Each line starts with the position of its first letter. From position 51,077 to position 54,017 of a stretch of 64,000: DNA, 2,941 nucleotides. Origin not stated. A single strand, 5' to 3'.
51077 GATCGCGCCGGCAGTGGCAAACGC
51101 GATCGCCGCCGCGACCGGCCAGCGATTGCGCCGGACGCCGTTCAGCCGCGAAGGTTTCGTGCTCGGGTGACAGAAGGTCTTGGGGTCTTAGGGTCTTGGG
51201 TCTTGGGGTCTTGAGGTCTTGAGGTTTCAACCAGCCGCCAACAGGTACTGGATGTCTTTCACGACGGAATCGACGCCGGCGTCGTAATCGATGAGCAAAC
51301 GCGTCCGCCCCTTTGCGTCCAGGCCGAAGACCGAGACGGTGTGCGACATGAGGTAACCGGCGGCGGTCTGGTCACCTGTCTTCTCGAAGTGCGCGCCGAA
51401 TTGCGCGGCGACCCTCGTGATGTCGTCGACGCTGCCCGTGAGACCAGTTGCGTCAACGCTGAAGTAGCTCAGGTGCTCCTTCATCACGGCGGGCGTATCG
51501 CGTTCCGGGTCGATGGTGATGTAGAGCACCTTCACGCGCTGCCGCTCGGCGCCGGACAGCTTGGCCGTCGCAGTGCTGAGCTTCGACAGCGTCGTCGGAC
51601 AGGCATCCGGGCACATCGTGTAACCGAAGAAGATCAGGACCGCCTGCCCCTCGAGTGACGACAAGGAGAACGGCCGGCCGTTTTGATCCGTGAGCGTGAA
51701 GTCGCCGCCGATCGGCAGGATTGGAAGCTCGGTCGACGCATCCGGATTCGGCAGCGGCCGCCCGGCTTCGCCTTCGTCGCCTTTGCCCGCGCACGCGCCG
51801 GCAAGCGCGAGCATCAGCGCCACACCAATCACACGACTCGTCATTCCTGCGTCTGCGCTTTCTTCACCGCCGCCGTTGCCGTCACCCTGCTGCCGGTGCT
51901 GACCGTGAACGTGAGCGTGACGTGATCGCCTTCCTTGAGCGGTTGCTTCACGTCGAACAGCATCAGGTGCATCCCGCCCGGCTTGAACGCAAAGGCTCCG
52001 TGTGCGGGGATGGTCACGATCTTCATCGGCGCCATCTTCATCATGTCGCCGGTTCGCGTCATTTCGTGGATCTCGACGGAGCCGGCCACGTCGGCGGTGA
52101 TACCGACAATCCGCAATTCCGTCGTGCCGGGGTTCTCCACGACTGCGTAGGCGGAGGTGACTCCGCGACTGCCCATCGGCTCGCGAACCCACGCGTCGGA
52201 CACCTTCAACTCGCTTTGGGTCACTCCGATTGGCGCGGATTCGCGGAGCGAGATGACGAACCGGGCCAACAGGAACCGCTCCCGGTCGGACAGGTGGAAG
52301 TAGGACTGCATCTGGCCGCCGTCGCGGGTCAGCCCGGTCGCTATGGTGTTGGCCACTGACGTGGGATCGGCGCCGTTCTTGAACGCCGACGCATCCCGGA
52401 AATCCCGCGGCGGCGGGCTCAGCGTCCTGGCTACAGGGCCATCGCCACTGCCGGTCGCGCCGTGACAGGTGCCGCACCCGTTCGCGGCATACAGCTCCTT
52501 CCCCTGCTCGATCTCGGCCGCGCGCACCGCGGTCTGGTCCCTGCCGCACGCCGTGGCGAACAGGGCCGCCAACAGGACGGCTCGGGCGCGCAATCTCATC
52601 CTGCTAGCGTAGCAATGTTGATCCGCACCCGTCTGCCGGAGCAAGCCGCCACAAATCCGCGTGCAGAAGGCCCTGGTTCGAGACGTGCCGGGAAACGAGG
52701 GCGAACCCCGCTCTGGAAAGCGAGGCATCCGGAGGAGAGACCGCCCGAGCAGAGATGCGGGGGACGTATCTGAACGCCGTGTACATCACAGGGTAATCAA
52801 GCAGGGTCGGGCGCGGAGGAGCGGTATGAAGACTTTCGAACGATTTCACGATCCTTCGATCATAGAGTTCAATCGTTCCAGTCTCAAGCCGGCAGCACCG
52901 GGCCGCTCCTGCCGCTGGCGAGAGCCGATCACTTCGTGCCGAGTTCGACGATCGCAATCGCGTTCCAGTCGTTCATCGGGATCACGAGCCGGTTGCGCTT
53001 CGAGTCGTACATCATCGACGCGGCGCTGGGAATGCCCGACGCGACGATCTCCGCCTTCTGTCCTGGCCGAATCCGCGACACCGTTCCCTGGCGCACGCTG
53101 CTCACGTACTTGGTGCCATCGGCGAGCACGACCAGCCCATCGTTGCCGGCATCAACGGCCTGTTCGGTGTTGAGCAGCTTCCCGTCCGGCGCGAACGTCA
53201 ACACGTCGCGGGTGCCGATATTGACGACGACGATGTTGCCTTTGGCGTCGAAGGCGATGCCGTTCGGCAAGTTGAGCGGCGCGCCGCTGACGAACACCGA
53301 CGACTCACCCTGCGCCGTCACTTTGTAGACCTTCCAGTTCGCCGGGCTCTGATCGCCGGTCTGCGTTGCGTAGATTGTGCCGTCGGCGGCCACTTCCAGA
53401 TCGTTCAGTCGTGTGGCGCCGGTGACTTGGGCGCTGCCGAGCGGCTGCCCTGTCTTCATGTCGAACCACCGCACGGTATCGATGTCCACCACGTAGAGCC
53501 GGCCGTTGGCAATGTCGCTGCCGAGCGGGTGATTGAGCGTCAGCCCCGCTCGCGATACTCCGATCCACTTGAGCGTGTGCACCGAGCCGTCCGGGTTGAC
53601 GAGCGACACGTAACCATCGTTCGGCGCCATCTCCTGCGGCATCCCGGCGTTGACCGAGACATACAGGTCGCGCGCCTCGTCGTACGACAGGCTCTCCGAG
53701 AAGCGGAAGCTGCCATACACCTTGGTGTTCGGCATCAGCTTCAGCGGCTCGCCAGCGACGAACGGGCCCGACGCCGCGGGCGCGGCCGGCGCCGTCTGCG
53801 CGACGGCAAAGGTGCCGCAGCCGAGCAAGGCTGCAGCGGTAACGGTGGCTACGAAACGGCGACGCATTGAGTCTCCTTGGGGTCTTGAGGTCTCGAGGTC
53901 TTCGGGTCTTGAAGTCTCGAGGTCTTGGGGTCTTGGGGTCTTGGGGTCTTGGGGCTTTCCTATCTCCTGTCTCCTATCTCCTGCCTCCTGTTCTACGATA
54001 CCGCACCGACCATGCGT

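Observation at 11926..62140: Family of modular 7-9 bp tandem microsatellite cassettes occupying intergenic spaces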

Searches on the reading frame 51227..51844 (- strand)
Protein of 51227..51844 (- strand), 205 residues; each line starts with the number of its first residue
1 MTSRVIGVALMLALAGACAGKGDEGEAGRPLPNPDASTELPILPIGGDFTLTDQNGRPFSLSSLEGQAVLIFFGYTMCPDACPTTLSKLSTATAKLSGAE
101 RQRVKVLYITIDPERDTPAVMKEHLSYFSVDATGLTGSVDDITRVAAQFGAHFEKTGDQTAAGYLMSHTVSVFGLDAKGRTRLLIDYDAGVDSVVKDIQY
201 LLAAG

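Call 75: find_encoding_contigs(protein=window:51227-51844:-, flank=4000, max_places=10)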
Protein window:51227-51844:- (205 aa): 2 contigs read that carry it; 2 places shown.
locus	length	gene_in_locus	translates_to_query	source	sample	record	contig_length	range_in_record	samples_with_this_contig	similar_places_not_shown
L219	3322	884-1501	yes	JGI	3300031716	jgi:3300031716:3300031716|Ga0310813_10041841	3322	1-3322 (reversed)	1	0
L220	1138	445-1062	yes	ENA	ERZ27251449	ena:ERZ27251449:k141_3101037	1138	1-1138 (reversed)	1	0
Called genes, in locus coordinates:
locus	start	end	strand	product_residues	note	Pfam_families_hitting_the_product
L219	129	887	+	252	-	PF00034:Cytochrom_C (weak), PF13442:Cytochrome_CBB3 (weak), PF04314:LpqE-like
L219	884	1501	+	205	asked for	PF00578:AhpC-TSA, PF02630:SCO1-SenC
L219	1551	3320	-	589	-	?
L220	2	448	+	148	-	?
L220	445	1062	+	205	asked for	PF00578:AhpC-TSA, PF02630:SCO1-SenC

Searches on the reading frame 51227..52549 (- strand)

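Call 21: search_protein_families(library=pfam, proteins=[window:51227-52549:-])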
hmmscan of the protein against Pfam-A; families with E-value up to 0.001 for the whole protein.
window:51227-52549:- (440 aa): 2 families
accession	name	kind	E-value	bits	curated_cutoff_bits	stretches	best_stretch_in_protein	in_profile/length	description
PF02630.20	SCO1-SenC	-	2.2e-40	138.2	22.8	1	281-415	1-133/134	SCO1/SenC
PF00578.27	AhpC-TSA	-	2e-08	34.6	26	1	283-393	7-107/124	AhpC/TSA family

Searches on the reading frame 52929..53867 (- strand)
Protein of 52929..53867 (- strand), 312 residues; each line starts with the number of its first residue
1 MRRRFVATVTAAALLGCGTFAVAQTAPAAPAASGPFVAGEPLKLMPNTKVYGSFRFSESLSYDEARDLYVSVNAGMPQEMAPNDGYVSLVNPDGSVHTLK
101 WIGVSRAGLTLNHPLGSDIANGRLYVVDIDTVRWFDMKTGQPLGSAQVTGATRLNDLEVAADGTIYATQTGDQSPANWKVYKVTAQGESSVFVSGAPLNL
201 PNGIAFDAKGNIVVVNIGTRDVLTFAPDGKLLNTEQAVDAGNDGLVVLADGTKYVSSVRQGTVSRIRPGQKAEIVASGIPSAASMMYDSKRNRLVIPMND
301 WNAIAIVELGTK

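Call 21: search_protein_families(library=pfam, proteins=[window:52929-53867:-])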
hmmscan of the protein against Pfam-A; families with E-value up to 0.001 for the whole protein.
window:52929-53867:- (312 aa): 1 family
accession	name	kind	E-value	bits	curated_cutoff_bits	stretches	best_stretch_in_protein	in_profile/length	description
PF08450.18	SGL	-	3.5e-11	43.6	26.3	1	119-285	49-230/246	SMP-30/Gluconolactonase/LRE-like region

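Call 27: find_encoding_contigs(protein=window:52929-53867:-, flank=10000, max_places=10)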
Protein window:52929-53867:- (312 aa): 2 contigs read that carry it; 2 places shown.
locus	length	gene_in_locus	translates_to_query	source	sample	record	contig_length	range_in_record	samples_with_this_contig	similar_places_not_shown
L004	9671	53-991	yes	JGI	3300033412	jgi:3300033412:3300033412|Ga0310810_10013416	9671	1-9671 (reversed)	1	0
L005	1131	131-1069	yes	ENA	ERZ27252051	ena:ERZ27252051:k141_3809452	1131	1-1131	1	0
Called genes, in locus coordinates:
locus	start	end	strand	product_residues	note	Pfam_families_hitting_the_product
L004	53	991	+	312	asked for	PF08450:SGL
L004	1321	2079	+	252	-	PF00034:Cytochrom_C (weak), PF13442:Cytochrome_CBB3 (weak), PF04314:LpqE-like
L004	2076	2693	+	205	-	PF00578:AhpC-TSA, PF02630:SCO1-SenC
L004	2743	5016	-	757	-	PF20256:MoCoBD_2, PF02738:MoCoBD_1, PF20256:MoCoBD_2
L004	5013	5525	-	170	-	PF00111:Fer2, PF13085:Fer2_3 (weak), PF01799:Fer2_2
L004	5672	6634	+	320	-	PF03544:TonB_C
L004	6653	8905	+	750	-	PF13620:CarboxypepD_reg, PF13715:CarbopepD_reg_2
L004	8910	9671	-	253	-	?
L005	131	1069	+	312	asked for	PF08450:SGL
